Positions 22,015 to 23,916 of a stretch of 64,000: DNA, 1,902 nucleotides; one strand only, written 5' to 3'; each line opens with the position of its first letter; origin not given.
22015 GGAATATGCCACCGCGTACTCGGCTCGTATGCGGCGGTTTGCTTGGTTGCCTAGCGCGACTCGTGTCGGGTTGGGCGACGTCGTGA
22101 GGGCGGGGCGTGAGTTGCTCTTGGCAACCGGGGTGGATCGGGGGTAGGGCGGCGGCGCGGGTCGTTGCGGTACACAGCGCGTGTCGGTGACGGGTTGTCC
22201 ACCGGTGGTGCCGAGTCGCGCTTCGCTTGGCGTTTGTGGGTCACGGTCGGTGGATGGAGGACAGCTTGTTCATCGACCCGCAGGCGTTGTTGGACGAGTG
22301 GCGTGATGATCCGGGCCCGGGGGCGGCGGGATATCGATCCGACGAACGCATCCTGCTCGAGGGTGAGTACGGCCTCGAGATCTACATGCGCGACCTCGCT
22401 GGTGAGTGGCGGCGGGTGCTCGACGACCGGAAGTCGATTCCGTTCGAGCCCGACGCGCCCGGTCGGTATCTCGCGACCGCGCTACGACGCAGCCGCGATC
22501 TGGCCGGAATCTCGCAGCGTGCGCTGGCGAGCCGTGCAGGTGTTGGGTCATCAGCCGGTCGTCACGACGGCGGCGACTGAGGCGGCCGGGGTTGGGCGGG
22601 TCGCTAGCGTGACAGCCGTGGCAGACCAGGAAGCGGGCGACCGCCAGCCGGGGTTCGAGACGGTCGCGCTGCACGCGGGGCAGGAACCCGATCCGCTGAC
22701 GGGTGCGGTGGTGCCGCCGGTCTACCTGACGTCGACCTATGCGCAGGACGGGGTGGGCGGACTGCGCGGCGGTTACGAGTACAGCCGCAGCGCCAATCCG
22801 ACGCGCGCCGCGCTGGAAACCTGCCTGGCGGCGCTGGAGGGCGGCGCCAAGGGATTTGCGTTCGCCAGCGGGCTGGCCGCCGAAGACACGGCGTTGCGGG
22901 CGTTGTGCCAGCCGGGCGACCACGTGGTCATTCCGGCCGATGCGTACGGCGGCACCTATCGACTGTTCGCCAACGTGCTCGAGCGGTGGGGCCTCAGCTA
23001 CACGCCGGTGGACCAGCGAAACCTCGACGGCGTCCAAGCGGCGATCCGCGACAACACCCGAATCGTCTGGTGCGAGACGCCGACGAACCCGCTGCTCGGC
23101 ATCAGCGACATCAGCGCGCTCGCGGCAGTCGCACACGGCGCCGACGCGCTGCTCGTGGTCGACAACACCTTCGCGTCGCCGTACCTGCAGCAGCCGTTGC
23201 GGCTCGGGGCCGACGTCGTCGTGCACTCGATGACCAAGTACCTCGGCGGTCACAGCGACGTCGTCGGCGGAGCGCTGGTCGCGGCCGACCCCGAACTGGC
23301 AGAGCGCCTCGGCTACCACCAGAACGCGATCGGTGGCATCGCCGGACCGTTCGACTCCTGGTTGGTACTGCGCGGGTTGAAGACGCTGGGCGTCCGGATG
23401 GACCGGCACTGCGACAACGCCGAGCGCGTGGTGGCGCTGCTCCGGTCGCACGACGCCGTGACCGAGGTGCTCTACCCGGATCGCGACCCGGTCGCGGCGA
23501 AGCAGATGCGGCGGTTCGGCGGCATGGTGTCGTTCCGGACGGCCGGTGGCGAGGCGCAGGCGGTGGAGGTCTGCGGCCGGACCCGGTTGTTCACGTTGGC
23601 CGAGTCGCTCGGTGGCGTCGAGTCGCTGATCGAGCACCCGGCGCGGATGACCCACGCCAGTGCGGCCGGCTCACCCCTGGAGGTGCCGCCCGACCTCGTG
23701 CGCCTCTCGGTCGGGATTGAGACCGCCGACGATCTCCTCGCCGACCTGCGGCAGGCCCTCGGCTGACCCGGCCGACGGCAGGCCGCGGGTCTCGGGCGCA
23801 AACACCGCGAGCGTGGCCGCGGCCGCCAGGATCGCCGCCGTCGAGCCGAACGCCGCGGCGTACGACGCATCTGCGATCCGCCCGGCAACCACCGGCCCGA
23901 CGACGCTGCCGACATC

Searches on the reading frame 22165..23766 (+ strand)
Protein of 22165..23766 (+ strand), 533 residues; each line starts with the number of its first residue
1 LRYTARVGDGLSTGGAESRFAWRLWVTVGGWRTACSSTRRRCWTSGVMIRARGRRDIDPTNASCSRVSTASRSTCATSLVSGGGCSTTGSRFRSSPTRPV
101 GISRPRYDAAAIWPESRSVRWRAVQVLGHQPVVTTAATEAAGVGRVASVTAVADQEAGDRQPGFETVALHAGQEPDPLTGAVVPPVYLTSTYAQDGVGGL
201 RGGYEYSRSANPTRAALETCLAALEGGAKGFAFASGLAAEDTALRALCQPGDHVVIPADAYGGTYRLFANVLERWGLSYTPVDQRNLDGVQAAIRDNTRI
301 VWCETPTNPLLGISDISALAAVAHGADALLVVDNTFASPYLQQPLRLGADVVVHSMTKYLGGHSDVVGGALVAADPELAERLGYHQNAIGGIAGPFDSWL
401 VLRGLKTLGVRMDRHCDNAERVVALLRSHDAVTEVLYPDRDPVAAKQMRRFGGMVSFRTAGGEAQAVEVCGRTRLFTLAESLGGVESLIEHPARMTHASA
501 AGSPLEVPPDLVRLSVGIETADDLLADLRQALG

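Call 89: search_protein_families(library=pfam, max_evalue=0.00001, proteins=[window:22165-23766:+])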
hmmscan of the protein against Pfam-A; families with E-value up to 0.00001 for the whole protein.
window:22165-23766:+ (533 aa): 1 family
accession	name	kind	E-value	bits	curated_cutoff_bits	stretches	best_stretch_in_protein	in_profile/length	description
PF01053.26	Cys_Met_Meta_PP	-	4.1e-135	450.7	27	1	165-532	1-380/381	Cys/Met metabolism PLP-dependent enzyme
